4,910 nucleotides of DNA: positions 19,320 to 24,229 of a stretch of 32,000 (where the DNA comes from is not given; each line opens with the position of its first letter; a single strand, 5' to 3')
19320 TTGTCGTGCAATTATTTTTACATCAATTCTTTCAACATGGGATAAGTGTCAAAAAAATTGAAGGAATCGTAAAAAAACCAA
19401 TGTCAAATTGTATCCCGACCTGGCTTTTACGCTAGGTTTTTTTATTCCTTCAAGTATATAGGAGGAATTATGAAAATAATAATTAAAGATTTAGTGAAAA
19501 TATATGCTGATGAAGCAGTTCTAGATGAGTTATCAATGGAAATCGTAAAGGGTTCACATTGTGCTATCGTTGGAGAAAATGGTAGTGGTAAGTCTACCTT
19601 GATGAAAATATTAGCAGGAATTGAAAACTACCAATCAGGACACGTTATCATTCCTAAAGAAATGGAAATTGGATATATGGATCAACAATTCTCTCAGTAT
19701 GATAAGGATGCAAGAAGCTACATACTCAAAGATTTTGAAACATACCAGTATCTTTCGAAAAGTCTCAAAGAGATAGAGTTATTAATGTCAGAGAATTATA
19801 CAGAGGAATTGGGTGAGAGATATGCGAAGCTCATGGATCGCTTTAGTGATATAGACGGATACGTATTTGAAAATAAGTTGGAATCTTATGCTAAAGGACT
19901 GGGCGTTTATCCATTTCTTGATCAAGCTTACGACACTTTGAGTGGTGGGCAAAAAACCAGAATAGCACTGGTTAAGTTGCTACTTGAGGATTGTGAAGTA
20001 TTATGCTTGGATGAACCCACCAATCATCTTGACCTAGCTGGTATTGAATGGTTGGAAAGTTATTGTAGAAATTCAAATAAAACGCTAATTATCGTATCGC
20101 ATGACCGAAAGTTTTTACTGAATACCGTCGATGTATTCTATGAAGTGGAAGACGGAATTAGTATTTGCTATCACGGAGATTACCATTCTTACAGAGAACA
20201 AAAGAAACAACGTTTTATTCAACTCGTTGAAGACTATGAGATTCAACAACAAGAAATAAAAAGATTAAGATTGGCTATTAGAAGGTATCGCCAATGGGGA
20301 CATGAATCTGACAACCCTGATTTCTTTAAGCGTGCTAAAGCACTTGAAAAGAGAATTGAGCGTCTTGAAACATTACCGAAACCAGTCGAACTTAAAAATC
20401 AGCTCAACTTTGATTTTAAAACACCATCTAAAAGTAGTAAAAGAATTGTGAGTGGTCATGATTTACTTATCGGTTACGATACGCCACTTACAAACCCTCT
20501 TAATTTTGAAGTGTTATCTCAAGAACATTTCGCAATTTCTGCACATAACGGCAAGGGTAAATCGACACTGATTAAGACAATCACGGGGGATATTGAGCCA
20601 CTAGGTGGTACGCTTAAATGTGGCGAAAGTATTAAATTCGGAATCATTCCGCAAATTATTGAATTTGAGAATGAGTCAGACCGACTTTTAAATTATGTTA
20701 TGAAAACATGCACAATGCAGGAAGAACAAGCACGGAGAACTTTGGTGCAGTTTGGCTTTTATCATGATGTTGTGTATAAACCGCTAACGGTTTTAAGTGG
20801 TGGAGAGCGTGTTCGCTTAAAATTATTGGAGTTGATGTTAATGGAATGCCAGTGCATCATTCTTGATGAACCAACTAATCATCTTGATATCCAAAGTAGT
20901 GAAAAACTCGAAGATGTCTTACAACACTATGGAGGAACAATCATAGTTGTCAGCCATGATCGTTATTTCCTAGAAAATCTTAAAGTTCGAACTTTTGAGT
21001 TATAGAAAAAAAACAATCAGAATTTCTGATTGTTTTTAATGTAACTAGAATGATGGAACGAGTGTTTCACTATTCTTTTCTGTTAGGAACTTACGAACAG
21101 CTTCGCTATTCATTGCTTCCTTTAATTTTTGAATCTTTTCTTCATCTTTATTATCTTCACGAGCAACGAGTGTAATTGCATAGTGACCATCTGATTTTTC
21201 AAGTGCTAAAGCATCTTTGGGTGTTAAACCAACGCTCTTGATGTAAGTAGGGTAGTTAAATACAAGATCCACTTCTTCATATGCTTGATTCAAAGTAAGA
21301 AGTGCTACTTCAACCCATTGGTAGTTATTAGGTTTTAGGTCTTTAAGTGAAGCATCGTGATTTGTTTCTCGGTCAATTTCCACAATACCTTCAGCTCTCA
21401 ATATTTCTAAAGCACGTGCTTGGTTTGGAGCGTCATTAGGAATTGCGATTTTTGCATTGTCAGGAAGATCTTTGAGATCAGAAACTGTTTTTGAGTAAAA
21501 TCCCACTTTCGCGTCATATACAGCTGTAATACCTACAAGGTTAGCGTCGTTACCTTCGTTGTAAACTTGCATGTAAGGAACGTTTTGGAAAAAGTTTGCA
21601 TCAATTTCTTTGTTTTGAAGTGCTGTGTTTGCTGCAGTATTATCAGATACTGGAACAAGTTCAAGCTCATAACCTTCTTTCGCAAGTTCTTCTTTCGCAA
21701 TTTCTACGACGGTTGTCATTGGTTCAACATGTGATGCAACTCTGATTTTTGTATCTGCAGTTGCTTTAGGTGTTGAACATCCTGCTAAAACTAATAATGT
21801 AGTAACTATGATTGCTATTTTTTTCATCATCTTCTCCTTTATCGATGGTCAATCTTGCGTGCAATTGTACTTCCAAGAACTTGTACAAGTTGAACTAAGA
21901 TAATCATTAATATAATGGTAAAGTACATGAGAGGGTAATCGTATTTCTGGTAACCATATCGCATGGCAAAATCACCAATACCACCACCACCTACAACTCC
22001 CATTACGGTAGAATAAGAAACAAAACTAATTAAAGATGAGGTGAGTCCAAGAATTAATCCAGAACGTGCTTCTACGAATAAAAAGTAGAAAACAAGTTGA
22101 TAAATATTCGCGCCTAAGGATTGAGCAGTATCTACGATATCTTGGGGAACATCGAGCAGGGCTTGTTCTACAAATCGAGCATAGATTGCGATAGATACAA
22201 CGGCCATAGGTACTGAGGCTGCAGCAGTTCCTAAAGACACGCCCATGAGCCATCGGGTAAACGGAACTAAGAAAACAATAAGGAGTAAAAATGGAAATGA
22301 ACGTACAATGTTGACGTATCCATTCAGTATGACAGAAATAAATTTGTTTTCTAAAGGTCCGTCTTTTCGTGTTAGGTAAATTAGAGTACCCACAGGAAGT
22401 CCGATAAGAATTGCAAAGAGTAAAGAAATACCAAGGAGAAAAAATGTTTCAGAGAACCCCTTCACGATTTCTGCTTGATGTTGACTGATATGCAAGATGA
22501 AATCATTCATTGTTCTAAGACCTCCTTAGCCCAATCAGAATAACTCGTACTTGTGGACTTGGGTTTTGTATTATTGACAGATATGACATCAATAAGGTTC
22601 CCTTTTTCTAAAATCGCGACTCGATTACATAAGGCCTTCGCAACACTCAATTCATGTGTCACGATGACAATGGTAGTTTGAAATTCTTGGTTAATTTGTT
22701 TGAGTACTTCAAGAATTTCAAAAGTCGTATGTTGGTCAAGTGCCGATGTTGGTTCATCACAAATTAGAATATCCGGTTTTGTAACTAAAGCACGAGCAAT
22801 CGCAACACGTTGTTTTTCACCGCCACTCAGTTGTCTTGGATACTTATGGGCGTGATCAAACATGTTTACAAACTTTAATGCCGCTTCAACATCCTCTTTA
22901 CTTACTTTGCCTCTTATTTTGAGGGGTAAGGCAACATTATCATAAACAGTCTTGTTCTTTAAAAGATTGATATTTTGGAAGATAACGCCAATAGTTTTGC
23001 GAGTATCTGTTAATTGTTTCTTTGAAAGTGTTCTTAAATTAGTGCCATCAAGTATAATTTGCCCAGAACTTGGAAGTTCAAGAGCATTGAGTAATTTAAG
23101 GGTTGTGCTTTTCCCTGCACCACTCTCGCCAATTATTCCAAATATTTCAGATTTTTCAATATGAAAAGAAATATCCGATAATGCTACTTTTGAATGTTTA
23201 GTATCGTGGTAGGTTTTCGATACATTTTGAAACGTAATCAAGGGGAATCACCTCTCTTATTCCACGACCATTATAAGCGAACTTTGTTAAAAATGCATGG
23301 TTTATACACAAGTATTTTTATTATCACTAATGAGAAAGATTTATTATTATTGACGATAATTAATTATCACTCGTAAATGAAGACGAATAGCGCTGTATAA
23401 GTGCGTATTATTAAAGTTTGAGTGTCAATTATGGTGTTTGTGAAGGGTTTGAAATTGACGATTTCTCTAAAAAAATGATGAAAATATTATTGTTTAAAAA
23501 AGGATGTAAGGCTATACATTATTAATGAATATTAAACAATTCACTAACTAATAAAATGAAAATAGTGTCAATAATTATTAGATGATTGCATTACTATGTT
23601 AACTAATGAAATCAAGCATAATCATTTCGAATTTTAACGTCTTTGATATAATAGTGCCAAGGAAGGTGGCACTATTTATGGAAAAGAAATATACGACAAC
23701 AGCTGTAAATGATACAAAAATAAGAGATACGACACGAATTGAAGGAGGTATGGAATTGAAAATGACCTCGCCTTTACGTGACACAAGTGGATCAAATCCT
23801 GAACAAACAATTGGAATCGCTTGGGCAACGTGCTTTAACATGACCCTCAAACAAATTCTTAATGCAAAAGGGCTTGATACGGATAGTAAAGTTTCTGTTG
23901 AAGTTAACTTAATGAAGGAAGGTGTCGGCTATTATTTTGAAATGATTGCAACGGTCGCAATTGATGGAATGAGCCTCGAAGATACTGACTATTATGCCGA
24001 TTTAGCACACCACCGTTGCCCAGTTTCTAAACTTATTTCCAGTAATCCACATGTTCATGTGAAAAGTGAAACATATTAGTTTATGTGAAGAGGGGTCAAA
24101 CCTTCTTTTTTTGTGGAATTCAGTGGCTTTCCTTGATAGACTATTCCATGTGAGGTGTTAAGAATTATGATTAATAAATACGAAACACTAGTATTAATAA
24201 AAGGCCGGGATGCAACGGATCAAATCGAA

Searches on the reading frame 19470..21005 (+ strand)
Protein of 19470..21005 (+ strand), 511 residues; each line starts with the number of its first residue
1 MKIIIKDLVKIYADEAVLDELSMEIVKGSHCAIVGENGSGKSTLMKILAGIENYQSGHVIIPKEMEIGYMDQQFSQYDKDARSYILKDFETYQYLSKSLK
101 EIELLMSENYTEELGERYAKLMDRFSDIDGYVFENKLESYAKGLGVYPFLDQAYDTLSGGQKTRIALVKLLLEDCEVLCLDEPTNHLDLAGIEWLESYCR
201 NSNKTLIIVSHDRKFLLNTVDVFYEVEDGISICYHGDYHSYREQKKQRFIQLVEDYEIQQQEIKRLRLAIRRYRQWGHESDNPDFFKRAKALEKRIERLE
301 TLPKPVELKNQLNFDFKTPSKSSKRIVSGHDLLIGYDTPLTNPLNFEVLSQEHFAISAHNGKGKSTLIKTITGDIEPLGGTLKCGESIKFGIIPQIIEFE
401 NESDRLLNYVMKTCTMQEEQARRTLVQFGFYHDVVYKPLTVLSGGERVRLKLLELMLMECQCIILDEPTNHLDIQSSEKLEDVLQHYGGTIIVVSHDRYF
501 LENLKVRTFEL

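Call 38: search_protein_families(library=pfam, proteins=[window:19470-21005:+], max_evalue=0.00001)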
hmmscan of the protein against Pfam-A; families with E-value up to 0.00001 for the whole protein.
window:19470-21005:+ (511 aa): 6 families
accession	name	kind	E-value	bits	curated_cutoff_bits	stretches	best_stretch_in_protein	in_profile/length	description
PF00005.33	ABC_tran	-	3.2e-43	148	25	2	18-185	1-137/137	ABC transporter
PF12848.13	ABC_tran_Xtn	-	1.1e-14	54.7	25.9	1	225-314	2-85/85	ABC transporter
PF02463.25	SMC_N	-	4.2e-12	46.4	40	0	27-46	23-42/220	RecF/RecN/SMC N terminal domain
PF13304.12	AAA_21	-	5.4e-12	46.8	27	0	32-51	3-22/304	AAA domain, putative AbiEii toxin, Type IV TA system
PF01935.23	DUF87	-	2.4e-07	31.5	23.2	0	29-49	24-44/220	Helicase HerA, central domain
PF13555.12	AAA_29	-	1.8e-06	28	27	0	23-45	17-39/61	P-loop containing region of AAA domain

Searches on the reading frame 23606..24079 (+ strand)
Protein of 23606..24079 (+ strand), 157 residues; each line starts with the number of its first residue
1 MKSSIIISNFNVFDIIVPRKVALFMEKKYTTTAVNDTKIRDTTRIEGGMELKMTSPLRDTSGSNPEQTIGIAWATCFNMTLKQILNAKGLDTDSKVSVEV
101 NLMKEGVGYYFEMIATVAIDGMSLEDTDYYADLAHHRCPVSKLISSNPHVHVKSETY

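Call 38: search_protein_families(library=pfam, proteins=[window:23606-24079:+], max_evalue=0.00001)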
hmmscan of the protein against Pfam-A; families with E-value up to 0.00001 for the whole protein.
window:23606-24079:+ (157 aa): 1 family
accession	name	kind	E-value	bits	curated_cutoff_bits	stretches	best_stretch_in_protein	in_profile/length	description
PF02566.24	OsmC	-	1.3e-13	51.6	27.5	1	60-152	3-99/100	OsmC-like protein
